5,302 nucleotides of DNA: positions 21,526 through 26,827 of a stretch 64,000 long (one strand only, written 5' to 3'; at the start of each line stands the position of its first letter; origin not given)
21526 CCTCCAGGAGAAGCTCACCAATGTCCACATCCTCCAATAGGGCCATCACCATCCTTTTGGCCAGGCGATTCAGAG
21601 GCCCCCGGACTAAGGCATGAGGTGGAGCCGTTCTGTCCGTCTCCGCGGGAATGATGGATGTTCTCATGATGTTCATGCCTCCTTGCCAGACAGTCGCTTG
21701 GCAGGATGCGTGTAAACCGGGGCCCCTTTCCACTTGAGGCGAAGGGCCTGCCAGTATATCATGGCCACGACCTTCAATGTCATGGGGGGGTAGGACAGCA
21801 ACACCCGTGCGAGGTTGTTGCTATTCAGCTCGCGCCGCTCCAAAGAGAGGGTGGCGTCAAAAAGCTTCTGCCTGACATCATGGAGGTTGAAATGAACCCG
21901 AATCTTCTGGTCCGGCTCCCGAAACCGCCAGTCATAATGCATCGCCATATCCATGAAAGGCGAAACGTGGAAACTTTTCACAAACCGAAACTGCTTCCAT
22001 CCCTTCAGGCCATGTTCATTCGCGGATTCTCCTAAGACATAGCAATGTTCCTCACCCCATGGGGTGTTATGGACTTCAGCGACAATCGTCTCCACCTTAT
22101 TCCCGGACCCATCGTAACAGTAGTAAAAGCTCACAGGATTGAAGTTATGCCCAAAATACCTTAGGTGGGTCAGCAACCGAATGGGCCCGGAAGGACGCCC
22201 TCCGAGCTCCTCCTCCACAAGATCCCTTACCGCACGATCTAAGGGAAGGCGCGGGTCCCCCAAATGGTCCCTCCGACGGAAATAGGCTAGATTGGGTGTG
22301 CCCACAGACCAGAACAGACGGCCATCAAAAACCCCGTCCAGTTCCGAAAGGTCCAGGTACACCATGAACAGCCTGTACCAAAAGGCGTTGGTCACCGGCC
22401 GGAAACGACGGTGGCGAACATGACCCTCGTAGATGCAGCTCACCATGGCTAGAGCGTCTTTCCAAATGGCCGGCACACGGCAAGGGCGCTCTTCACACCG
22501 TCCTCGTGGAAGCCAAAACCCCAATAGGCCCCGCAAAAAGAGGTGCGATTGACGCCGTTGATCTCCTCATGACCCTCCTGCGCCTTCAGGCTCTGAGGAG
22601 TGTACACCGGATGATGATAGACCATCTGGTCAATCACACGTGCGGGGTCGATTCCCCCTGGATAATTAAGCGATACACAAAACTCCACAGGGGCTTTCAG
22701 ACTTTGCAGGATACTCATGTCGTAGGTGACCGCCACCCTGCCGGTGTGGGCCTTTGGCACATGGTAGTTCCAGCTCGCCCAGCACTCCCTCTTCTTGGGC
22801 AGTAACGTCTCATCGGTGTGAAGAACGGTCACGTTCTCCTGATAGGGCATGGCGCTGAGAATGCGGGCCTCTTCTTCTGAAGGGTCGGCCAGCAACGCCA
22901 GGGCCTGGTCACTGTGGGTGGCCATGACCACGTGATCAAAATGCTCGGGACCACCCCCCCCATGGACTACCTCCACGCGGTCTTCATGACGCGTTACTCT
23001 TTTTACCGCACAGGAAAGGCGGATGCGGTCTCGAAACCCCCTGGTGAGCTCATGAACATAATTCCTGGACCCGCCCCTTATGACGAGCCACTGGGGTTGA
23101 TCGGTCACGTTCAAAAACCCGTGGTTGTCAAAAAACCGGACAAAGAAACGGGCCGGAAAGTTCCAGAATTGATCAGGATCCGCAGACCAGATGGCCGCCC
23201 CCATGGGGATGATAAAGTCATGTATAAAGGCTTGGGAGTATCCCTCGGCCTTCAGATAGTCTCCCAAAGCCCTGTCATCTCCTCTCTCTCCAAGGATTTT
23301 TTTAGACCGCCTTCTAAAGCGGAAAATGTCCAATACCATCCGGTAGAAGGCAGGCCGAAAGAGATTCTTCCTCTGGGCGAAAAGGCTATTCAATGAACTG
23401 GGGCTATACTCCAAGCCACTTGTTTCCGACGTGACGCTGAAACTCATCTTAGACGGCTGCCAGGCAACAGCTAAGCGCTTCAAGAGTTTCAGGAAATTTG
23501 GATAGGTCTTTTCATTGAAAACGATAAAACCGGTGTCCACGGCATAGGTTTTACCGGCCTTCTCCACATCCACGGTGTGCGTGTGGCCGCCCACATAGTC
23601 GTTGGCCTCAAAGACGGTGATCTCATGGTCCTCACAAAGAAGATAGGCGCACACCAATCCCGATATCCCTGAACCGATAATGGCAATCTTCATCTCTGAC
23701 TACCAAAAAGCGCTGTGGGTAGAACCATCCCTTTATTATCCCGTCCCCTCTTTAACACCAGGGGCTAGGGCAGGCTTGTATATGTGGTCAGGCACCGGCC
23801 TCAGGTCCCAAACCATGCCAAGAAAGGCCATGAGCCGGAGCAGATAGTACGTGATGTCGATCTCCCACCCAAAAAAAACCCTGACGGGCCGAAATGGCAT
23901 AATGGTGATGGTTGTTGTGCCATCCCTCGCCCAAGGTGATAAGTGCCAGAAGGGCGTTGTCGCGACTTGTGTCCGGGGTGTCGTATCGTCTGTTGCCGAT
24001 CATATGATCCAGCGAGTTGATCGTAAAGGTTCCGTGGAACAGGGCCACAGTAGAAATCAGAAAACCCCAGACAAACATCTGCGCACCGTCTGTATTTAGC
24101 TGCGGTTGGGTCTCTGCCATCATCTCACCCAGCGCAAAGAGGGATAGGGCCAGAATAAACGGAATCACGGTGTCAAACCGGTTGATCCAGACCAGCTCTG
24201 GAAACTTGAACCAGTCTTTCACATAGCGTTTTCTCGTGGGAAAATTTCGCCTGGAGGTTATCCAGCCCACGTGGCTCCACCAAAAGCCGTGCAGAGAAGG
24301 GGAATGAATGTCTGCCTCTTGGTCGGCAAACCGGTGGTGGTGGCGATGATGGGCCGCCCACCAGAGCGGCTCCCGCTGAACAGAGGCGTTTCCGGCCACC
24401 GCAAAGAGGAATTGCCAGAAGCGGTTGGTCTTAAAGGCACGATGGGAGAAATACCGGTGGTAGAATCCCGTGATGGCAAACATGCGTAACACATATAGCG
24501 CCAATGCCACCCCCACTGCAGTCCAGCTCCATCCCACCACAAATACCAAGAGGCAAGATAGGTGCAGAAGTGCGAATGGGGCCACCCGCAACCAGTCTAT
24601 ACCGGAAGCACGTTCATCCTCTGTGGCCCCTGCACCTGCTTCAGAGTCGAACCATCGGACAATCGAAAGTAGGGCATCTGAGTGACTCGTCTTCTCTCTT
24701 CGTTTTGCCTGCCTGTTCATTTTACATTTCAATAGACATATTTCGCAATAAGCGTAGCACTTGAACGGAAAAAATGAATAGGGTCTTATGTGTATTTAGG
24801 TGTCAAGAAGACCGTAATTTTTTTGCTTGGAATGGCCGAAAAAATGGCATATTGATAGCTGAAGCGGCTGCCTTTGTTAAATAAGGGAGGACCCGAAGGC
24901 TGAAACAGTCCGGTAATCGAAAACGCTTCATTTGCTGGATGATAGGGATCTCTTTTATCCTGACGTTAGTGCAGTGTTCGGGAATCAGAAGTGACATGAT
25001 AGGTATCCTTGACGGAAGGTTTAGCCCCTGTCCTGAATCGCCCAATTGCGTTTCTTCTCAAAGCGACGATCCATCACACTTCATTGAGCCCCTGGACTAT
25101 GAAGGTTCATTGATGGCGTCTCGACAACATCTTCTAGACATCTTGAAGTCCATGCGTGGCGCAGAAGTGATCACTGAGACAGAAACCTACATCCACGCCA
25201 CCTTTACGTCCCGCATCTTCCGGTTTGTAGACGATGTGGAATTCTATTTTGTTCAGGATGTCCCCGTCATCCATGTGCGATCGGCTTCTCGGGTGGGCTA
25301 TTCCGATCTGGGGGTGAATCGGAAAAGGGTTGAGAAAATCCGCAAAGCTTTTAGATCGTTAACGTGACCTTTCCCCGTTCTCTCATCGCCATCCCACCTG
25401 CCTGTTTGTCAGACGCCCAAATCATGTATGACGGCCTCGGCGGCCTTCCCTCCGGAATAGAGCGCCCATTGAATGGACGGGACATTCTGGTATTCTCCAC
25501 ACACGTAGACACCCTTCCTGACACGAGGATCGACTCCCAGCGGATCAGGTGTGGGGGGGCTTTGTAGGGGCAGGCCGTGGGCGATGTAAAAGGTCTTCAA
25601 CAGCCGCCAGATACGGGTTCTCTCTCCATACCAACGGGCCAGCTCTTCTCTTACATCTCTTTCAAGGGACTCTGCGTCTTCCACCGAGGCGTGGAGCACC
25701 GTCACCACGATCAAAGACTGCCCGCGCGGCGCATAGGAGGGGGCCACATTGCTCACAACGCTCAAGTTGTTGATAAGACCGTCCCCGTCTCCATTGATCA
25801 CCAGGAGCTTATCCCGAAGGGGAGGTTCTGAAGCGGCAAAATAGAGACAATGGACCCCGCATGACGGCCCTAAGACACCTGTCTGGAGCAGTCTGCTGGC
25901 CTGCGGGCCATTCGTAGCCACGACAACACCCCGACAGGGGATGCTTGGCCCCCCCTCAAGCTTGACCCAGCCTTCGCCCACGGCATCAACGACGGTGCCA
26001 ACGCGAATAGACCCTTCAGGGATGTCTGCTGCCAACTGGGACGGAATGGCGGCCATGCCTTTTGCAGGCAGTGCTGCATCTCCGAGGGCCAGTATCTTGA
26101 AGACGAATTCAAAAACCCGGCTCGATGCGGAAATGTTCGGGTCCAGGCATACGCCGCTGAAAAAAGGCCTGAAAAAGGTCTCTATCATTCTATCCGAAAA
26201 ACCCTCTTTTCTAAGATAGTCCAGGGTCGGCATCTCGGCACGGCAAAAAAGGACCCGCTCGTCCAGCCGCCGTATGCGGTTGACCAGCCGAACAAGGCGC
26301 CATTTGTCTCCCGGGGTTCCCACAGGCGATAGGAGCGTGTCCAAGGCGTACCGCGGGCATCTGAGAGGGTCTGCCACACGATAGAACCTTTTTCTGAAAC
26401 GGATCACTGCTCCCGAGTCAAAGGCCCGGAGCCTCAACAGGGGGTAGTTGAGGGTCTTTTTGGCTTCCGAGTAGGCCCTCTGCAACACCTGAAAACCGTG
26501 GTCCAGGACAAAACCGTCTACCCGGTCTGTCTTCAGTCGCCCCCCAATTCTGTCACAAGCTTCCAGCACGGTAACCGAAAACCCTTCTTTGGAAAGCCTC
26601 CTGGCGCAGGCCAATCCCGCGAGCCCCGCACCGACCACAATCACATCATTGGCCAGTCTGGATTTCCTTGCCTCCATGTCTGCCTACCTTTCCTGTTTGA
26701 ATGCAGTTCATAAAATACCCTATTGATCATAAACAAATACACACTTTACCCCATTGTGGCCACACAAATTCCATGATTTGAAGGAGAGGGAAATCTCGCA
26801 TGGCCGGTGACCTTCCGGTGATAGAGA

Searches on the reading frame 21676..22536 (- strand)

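Call 12: search_protein_families(library=pfam, proteins=[window:21676-22536:-])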
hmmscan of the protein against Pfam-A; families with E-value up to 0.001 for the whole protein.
window:21676-22536:- (287 aa): 1 family
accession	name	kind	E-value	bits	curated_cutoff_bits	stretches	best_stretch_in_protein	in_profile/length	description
PF07103.16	DUF1365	-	6.4e-85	285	25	1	35-279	1-234/235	Protein of unknown function (DUF1365)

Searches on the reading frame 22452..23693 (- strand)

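Call 12: search_protein_families(library=pfam, proteins=[window:22452-23693:-])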
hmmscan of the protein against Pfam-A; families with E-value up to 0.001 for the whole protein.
window:22452-23693:- (414 aa): 4 families
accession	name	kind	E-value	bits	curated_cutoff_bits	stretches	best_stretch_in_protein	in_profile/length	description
PF01593.30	Amino_oxidase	-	1.4e-24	87.6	19.8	1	10-295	1-293/443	Flavin containing amine oxidoreductase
PF13450.12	NAD_binding_8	-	1.1e-15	58.1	21.9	1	5-74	1-68/68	NAD(P)-binding Rossmann-like domain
PF01266.30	DAO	-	4.3e-09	36.8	27.9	1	2-38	1-38/353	FAD dependent oxidoreductase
PF13454.12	NAD_binding_9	-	1.3e-05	25.6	21.8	0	4-39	1-41/155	FAD-NAD(P)-binding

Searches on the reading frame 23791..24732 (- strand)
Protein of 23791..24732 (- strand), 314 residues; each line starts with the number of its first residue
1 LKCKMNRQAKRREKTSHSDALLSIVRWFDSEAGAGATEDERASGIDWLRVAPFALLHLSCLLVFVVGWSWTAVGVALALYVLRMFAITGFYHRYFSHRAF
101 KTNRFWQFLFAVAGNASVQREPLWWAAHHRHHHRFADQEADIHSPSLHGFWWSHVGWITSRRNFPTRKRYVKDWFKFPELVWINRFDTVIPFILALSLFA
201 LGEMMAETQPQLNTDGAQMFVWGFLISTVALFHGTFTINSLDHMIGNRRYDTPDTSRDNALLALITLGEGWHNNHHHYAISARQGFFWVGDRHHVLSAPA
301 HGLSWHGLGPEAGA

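Call 12: search_protein_families(library=pfam, proteins=[window:23791-24732:-])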
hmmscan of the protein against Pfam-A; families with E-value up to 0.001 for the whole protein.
window:23791-24732:- (314 aa): 1 family
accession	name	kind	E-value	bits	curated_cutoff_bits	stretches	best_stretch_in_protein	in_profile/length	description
PF00487.30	FA_desaturase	-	5.3e-16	59.6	29.7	1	69-279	2-224/253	Fatty acid desaturase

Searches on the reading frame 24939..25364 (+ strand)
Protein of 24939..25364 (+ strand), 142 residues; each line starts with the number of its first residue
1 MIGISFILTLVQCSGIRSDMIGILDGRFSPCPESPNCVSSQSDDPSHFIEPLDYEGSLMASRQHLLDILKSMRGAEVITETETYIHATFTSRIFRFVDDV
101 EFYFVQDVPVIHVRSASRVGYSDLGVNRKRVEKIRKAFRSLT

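Call 16: search_protein_families(library=pfam, proteins=[window:24939-25364:+])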
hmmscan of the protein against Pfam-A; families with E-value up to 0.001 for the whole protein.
window:24939-25364:+ (142 aa): 1 family
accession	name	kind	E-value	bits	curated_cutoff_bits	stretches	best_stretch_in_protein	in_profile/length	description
PF07386.16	DUF1499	-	5.9e-43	146.4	22.6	1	28-138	2-114/114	Protein of unknown function (DUF1499)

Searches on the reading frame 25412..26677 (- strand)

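Call 16: search_protein_families(library=pfam, proteins=[window:25412-26677:-])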
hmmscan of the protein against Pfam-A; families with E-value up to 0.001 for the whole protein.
window:25412-26677:- (422 aa): 11 families
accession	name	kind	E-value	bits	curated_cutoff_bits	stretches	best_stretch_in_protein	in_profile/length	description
PF01593.30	Amino_oxidase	-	9.3e-41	141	19.8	1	19-417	1-443/443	Flavin containing amine oxidoreductase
PF13450.12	NAD_binding_8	-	2.9e-18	66.3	21.9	1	14-76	1-65/68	NAD(P)-binding Rossmann-like domain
PF01266.30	DAO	-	8.8e-11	42.4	27.9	1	11-46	1-37/353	FAD dependent oxidoreductase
PF00890.30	FAD_binding_2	-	1.6e-07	31.3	20.4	1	11-47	1-37/414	FAD binding domain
PF05834.18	Lycopene_cycl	-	1.1e-06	28.5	23.4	1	11-44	1-36/380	Lycopene cyclase protein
PF01946.23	Thi4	-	2.8e-06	27.2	26.2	1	9-46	17-55/235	Thi4 family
PF07992.20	Pyr_redox_2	-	3.2e-06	27.2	26.1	1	11-39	2-30/291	Pyridine nucleotide-disulphide oxidoreductase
PF03486.20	HI0933_like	-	3.5e-06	27.1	50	1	11-50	2-41/244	HI0933-like protein Rossmann domain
PF12831.13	FAD_oxidored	-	3.8e-06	26.9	27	1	11-54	1-44/416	FAD dependent oxidoreductase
PF01494.25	FAD_binding_3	-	0.0002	21.1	22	1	11-41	3-33/349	FAD binding domain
PF01134.28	GIDA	-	0.00067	19.3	22.1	1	11-44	1-35/391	Glucose inhibited division protein A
